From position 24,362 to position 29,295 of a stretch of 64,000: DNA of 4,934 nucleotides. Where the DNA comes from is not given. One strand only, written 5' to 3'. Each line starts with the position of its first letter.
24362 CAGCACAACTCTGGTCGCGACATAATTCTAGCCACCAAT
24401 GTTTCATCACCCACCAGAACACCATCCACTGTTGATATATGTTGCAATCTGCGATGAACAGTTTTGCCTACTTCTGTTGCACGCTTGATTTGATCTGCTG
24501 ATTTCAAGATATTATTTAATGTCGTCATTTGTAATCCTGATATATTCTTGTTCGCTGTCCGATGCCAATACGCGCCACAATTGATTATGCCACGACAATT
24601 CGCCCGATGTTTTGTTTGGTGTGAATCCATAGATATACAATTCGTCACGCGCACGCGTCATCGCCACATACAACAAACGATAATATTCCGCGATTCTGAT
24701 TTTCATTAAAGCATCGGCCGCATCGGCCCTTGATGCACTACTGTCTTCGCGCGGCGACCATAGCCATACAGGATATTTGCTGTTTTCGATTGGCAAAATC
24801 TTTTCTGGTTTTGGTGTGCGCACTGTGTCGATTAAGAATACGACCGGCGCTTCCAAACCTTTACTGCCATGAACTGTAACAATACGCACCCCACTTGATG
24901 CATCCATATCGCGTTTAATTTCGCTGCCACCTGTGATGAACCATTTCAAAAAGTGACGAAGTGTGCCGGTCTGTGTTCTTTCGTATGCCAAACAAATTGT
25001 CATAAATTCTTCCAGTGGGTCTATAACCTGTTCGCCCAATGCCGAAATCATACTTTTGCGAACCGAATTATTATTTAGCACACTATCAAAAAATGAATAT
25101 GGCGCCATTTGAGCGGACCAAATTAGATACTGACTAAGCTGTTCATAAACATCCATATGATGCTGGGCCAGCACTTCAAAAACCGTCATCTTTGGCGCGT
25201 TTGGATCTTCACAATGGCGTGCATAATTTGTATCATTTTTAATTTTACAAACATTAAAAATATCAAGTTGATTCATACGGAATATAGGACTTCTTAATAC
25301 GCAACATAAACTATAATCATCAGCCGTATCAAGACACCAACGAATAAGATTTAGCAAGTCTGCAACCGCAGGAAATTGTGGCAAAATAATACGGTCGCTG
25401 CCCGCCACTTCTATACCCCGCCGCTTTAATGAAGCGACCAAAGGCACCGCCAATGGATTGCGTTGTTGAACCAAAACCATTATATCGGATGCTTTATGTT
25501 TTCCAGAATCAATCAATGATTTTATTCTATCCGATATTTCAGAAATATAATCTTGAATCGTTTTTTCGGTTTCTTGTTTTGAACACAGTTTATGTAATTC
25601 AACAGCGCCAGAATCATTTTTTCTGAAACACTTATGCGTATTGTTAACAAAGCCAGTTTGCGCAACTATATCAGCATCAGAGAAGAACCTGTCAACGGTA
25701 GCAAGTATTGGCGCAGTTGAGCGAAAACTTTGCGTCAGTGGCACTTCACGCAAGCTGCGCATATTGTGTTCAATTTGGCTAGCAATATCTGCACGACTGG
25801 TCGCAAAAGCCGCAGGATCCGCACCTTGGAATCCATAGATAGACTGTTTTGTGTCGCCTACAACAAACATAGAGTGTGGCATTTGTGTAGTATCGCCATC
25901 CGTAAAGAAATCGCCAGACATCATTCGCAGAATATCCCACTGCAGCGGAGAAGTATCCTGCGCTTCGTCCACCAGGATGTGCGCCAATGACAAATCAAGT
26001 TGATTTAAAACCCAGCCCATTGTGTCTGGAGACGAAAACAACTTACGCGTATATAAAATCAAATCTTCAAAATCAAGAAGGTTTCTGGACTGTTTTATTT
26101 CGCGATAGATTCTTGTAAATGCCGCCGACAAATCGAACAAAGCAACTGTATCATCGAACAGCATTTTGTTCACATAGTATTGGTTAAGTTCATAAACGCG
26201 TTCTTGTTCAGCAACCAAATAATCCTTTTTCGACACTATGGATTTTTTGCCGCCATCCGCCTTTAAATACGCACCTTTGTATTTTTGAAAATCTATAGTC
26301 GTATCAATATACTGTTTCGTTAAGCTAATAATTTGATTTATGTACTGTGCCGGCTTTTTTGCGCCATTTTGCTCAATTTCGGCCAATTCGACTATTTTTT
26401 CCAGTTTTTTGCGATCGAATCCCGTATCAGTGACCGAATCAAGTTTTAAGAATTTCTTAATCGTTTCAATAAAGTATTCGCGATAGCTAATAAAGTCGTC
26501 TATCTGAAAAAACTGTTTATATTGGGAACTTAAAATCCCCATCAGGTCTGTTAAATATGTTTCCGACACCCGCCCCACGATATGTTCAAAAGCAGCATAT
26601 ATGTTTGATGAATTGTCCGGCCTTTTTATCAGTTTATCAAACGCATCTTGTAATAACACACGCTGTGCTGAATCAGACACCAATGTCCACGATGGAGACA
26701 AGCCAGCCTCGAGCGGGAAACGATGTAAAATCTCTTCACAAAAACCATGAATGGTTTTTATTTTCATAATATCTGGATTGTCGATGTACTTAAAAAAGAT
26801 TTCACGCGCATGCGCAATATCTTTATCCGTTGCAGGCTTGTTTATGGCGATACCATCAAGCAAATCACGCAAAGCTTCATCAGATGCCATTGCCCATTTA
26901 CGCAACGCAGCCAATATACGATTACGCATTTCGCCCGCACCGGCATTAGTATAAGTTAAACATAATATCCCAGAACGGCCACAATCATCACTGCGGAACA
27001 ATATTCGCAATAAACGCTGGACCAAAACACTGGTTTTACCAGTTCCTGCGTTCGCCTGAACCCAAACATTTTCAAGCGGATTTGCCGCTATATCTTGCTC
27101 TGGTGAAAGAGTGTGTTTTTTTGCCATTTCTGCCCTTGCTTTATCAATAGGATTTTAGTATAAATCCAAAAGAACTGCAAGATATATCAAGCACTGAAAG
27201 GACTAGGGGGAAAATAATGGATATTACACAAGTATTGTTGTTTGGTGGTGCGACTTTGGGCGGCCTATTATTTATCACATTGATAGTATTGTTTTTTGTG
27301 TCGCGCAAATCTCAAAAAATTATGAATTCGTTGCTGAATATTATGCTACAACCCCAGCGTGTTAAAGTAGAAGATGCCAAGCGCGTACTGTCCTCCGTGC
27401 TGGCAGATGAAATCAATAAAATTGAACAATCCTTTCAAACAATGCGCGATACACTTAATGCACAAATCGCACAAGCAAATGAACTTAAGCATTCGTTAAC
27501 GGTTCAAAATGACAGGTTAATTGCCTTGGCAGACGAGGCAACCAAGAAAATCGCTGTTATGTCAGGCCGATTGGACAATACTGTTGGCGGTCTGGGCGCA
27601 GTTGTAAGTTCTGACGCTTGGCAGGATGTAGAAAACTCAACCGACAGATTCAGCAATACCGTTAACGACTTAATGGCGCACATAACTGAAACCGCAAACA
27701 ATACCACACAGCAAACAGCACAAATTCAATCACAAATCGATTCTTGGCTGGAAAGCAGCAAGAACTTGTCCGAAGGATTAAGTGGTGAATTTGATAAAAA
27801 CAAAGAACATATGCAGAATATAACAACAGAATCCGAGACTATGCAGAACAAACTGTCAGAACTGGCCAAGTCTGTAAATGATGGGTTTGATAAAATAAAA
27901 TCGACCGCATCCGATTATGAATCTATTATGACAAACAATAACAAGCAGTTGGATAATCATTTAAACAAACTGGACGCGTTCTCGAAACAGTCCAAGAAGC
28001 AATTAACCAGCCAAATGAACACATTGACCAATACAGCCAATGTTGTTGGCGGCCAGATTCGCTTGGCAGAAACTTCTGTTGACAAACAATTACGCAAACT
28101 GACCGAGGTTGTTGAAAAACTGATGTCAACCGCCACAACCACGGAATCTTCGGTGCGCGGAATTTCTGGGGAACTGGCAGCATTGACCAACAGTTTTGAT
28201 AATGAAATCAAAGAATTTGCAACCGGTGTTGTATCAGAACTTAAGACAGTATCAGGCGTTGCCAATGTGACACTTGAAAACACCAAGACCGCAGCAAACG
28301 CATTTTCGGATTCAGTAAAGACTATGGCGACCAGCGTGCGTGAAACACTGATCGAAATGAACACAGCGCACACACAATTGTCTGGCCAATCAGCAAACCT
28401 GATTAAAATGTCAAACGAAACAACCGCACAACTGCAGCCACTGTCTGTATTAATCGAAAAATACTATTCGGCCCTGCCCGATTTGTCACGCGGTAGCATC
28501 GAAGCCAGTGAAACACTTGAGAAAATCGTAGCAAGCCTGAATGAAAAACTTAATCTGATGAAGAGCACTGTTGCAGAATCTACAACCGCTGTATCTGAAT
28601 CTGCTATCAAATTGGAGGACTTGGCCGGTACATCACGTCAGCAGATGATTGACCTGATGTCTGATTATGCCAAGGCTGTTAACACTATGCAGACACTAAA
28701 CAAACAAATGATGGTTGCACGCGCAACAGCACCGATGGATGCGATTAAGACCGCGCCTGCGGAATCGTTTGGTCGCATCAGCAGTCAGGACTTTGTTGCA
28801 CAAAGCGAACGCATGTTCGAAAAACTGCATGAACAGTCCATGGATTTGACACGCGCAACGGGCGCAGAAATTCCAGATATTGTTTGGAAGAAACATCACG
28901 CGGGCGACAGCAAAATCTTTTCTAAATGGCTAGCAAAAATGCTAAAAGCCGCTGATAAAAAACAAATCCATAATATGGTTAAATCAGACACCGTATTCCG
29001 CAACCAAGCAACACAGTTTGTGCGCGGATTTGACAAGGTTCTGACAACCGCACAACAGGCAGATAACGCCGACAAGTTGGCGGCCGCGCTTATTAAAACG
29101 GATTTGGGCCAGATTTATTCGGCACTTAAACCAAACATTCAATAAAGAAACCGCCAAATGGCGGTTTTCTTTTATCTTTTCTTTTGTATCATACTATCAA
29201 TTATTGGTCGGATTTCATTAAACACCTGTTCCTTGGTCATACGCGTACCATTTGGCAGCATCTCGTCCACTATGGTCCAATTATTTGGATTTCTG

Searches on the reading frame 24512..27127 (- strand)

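Call 39: search_protein_families(library=pfam, proteins=[window:24512-27127:-], max_evalue=0.001)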
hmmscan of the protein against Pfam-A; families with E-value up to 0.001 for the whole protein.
window:24512-27127:- (871 aa): 5 families
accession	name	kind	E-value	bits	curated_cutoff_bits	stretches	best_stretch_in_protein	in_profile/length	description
PF00580.27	UvrD-helicase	-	3.3e-47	161.9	23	1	8-445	2-267/271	UvrD/REP helicase N-terminal domain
PF13361.12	UvrD_C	-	1.5e-24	87.6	25.6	1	464-832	3-345/350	UvrD-like helicase C-terminal domain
PF13538.12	UvrD_C_2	-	1.6e-11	44.3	27.4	2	747-772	2-27/52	UvrD-like helicase C-terminal domain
PF13245.12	AAA_19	-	5.7e-10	39.9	25.1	1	19-433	12-133/134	AAA domain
PF13087.12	AAA_12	-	0.00072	19.6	27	0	717-834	119-192/195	AAA domain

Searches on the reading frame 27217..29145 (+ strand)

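Call 18: search_protein_families(library=pfam, proteins=[window:27217-29145:+], max_evalue=0.01)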
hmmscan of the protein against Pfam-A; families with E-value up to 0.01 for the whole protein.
window:27217-29145:+ (642 aa): 5 families
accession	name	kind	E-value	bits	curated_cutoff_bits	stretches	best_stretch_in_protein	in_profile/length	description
PF04513.17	Baculo_PEP_C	-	0.00013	22.5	38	0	262-374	17-130/140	Baculovirus polyhedron envelope protein, PEP, C terminus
PF07464.16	ApoLp-III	-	0.00078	20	36.3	1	137-220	59-143/146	Apolipophorin-III precursor (apoLp-III)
PF10602.15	RPN7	-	0.001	19.2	29.6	0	239-380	86-150/174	26S proteasome subunit RPN7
PF11932.13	DUF3450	-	0.0015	18.4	32.6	1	149-276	14-140/241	Protein of unknown function (DUF3450)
PF04108.17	ATG17_like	-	0.0018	18.3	43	1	62-328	22-278/355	Autophagy protein ATG17-like domain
